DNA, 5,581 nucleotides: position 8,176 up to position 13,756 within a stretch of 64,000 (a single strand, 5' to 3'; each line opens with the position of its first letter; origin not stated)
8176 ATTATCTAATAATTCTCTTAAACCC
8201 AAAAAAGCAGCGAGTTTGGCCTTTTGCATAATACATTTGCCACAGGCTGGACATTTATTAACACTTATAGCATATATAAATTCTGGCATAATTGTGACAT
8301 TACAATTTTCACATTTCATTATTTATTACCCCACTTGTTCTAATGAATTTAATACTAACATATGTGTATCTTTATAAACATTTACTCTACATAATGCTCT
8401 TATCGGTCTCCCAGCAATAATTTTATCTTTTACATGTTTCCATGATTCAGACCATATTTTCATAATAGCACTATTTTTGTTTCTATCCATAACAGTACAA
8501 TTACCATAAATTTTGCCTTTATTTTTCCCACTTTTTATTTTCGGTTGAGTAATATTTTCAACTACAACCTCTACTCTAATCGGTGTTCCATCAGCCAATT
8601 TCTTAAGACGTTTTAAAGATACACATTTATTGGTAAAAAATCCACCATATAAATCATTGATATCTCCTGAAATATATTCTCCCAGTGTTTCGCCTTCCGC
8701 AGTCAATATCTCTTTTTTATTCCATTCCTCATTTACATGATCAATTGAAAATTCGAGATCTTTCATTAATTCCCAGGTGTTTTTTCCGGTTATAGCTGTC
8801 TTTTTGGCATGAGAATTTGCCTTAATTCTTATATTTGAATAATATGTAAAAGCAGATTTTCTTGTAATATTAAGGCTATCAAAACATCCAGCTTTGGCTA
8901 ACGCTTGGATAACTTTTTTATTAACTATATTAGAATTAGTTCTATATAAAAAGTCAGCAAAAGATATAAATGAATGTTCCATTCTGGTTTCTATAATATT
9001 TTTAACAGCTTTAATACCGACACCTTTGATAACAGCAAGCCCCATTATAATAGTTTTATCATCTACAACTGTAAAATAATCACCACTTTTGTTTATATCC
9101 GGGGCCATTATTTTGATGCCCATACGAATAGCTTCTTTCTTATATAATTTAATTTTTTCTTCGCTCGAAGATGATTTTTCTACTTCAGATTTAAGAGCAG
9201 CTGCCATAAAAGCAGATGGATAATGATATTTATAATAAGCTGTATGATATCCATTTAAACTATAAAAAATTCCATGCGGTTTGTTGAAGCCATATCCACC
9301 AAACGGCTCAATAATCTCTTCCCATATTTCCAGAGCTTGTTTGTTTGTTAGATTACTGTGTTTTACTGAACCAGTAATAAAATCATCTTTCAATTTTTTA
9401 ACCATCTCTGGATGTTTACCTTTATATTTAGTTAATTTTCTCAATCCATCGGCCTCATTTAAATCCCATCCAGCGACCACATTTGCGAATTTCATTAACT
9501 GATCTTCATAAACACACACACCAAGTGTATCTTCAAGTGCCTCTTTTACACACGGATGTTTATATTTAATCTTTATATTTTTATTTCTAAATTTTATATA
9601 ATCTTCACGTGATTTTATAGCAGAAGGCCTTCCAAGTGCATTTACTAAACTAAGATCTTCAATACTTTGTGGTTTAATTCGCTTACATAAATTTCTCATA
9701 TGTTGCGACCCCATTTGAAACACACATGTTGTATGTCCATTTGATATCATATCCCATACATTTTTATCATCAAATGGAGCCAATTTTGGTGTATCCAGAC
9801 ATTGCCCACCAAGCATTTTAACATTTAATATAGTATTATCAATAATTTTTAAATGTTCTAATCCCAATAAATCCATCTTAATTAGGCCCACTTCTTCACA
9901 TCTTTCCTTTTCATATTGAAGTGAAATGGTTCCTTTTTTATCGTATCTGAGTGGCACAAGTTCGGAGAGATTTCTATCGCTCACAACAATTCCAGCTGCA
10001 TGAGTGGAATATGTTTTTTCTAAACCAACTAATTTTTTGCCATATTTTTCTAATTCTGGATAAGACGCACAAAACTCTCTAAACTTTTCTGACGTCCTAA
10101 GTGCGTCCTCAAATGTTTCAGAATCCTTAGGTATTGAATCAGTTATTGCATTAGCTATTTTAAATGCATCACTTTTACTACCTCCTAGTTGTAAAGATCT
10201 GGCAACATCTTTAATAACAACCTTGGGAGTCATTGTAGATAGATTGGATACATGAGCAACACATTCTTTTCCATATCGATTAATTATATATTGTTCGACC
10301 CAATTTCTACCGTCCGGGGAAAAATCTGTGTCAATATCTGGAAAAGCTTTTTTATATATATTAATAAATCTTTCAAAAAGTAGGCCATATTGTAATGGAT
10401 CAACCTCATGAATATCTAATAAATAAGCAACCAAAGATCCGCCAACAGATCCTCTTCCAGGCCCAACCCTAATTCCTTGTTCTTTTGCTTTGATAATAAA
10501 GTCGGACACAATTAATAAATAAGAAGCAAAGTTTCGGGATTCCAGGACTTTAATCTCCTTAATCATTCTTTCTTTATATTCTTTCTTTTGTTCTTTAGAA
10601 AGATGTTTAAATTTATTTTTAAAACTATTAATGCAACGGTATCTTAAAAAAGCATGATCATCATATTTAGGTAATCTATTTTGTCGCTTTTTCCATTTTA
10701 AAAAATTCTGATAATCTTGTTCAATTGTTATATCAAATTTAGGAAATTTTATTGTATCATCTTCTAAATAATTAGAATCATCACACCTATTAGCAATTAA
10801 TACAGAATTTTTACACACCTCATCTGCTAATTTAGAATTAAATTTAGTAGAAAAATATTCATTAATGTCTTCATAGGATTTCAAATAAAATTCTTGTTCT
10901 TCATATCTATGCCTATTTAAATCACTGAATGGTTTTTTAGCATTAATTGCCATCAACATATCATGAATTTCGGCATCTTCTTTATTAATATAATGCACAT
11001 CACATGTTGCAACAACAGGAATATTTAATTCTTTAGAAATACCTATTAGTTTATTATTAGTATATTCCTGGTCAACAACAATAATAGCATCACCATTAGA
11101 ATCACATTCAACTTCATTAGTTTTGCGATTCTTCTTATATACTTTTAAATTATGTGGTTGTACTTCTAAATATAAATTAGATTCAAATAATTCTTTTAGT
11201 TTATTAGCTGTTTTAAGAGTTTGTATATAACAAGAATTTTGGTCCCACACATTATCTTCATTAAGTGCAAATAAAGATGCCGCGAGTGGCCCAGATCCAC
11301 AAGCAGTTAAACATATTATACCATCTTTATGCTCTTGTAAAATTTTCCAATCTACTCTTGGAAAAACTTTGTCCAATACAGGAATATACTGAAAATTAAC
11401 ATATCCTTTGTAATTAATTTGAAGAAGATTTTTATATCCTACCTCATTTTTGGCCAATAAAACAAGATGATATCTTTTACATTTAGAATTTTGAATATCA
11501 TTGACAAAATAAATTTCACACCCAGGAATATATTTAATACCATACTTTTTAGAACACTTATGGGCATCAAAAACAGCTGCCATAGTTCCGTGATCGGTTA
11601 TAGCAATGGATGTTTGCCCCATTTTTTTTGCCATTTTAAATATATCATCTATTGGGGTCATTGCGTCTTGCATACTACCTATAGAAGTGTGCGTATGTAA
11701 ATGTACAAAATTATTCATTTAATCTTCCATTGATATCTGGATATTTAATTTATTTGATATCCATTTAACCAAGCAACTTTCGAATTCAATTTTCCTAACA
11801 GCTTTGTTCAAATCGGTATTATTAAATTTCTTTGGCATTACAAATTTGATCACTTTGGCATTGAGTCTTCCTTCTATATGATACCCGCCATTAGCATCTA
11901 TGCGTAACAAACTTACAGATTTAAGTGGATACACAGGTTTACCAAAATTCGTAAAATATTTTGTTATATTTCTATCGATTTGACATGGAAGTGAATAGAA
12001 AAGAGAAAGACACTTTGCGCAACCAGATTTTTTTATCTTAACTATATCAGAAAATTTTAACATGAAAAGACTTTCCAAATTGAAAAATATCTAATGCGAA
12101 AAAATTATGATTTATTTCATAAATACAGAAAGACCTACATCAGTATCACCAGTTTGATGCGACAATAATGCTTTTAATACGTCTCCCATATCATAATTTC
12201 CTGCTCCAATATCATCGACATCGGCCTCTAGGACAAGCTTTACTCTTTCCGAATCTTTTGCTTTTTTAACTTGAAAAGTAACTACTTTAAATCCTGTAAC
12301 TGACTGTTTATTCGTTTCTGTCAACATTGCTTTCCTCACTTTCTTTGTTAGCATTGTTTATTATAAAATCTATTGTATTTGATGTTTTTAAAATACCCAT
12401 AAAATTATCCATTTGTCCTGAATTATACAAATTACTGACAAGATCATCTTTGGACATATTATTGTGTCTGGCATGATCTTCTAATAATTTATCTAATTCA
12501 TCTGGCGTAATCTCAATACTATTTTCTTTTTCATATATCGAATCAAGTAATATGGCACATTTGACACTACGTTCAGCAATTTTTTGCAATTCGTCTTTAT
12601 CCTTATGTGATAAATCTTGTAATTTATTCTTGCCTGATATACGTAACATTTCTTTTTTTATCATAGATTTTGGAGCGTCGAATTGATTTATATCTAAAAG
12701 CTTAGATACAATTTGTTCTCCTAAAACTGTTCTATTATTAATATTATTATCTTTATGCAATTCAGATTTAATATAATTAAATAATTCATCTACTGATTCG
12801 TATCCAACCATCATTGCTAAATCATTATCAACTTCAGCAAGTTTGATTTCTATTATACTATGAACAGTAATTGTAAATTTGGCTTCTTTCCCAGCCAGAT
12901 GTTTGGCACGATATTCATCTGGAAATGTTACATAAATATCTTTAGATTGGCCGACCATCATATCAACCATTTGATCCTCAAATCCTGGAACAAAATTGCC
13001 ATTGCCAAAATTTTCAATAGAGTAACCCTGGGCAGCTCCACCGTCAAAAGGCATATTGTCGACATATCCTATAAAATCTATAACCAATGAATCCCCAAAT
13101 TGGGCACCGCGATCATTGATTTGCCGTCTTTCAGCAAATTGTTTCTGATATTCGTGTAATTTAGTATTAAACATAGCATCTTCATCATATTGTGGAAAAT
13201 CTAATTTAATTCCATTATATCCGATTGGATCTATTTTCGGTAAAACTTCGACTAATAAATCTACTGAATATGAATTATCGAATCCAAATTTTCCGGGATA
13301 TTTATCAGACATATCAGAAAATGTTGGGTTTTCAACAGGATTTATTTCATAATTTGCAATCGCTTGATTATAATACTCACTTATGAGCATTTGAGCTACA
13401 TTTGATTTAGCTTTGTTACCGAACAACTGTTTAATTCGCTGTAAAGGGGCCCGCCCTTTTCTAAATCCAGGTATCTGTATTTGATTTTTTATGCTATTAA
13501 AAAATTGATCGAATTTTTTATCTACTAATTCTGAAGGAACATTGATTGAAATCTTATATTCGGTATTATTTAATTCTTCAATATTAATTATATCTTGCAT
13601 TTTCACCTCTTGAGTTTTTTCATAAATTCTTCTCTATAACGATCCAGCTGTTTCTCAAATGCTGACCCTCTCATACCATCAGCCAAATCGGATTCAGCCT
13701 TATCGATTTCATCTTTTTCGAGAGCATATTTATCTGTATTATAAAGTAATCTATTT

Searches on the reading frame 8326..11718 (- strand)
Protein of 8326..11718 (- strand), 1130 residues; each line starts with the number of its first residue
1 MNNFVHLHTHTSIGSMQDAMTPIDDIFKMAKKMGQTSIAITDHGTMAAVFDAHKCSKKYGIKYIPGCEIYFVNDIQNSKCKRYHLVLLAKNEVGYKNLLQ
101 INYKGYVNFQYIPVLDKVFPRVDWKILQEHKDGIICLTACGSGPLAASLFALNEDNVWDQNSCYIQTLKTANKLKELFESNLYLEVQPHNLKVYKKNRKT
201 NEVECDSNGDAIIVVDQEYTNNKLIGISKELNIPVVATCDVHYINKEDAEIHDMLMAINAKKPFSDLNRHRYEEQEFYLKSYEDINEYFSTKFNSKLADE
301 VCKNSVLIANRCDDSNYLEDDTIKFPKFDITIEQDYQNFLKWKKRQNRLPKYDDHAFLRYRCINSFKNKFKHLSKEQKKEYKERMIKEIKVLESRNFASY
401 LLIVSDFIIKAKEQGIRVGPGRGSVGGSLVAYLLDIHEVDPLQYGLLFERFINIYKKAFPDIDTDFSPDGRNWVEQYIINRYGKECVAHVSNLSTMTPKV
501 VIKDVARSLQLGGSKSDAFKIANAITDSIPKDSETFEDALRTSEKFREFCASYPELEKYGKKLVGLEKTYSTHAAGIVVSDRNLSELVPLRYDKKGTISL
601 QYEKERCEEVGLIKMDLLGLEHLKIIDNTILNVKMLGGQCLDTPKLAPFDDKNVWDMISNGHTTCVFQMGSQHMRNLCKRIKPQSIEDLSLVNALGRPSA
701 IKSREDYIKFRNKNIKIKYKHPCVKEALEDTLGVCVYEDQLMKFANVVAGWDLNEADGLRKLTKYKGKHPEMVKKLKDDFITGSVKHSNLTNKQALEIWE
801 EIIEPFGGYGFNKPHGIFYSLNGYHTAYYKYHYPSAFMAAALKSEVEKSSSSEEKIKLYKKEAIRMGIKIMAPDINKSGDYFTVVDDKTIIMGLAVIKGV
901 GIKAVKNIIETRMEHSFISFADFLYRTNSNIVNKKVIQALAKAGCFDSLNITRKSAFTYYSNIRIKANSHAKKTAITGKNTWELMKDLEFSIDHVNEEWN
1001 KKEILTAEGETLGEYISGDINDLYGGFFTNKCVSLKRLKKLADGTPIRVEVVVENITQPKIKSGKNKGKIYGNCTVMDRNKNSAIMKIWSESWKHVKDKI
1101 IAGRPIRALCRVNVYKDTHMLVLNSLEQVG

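Call 8: search_protein_families(library=phrogs, proteins=[window:8326-11718:-], max_evalue=0.00001)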
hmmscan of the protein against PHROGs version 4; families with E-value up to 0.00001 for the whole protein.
window:8326-11718:- (1130 aa): 9 families
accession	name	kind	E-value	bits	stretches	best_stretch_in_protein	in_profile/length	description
phrog_405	-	DNA, RNA and nucleotide metabolism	6.1e-272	906.4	1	1-1109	41-1055/1190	DNA polymerase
phrog_11165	-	DNA, RNA and nucleotide metabolism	8e-108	362.4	1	367-917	27-580/782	DNA polymerase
phrog_12219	-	DNA, RNA and nucleotide metabolism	1e-80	273.1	1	460-979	2-549/823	DNA polymerase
phrog_7513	-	unknown function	2.3e-70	238.7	2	3-192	10-199/461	-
phrog_21652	-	DNA, RNA and nucleotide metabolism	5.5e-51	174.6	1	424-783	36-431/476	DNA polymerase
phrog_13169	-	DNA, RNA and nucleotide metabolism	1.7e-34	120.5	1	15-453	13-410/463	DNA polymerase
phrog_20695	-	DNA, RNA and nucleotide metabolism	2.5e-17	63.8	1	833-962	10-144/440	DNA binding protein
phrog_4335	-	unknown function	3.9e-17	63.6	1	787-913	10-130/421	-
phrog_11127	-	DNA, RNA and nucleotide metabolism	1.4e-08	35.9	1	372-452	90-170/171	DNA polymerase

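Call 11: search_dna_similar(query=window:8326-11718:-, collection=phages, mode=protein, max_rows=12)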
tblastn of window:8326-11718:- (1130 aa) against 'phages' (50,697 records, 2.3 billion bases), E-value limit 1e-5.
Records with a match: 1448; places in all: 1454; records where one place covers at least 80% of the query: 801.
Best place of each record, by identity: <60% 1448.
By first word of the organism name: Pseudomonas 302; Mycobacterium 281; Streptomyces 211; Gordonia 132; Bacillus 99; Bacteriophage 59; Staphylococcus 48; Microbacterium 36; Escherichia 31; Enterococcus 22; and 57 more.
By host as written in the record: Mycobacterium smegmatis mc2 155 203; Pseudomonas aeruginosa 118; - 117; Pseudomonas aeruginosa PAO1 86; Streptomyces griseus ATCC 10137 81; Gordonia terrae 3612 65; Streptomyces lividans JI 1326 44; Mycobacterium smegmatis mc#155 37; and 239 more.
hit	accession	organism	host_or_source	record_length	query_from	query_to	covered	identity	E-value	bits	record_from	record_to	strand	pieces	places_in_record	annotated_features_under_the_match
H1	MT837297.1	Bacteriophage sp.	human fecal samples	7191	4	1018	90%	33.1%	3e-142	480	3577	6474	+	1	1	record has no annotation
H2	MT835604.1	Bacteriophage sp.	human fecal samples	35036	4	1018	90%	33.0%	5e-133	454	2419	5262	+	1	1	record has no annotation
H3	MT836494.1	Bacteriophage sp.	human fecal samples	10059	3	1018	90%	33.0%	6e-139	471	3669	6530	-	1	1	record has no annotation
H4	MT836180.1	Bacteriophage sp.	human fecal samples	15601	1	1106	98%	30.2%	3e-113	395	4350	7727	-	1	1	record has no annotation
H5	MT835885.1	Bacteriophage sp.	human fecal samples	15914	1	1070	95%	31.2%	1e-128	440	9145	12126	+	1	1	record has no annotation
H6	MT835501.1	Bacteriophage sp.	human fecal samples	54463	4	1018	90%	32.6%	8e-135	459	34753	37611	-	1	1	record has no annotation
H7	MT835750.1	Bacteriophage sp.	human fecal samples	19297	3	1064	94%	31.1%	3e-139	472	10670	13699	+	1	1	record has no annotation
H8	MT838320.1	Bacteriophage sp.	human fecal samples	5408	4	1049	92%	31.6%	3e-115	442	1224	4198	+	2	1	record has no annotation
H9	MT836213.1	Bacteriophage sp.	human fecal samples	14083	3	1018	90%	32.4%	9e-141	476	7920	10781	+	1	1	record has no annotation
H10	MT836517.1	Bacteriophage sp.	human fecal samples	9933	1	1064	94%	30.9%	1e-124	429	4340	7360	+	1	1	record has no annotation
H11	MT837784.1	Bacteriophage sp.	human fecal samples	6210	4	1024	90%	32.0%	3e-137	464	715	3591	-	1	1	record has no annotation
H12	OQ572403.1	Pseudomonas phage Y1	Pseudomonas aeruginosa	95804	3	1080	95%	30.2%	3e-115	401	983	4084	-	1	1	record has no annotation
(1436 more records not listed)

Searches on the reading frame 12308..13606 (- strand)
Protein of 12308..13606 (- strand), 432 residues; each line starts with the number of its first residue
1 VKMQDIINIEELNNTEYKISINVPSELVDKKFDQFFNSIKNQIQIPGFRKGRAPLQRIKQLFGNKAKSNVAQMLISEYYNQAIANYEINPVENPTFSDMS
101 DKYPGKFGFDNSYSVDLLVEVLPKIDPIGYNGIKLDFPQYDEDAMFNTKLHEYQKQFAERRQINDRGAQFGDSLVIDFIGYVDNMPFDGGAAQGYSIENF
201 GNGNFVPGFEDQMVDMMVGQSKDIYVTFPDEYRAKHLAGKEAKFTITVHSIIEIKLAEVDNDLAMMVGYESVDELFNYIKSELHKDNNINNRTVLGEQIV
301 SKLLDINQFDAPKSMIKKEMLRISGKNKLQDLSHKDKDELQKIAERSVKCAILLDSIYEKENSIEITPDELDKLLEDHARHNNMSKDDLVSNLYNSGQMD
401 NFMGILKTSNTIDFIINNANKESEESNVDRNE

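Call 8: search_protein_families(library=phrogs, proteins=[window:12308-13606:-], max_evalue=0.00001)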
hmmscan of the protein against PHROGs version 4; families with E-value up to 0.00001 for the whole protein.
window:12308-13606:- (432 aa): 1 family
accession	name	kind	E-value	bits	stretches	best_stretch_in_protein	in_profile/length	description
phrog_26774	-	unknown function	1e-56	193.5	1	7-427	3-427/435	-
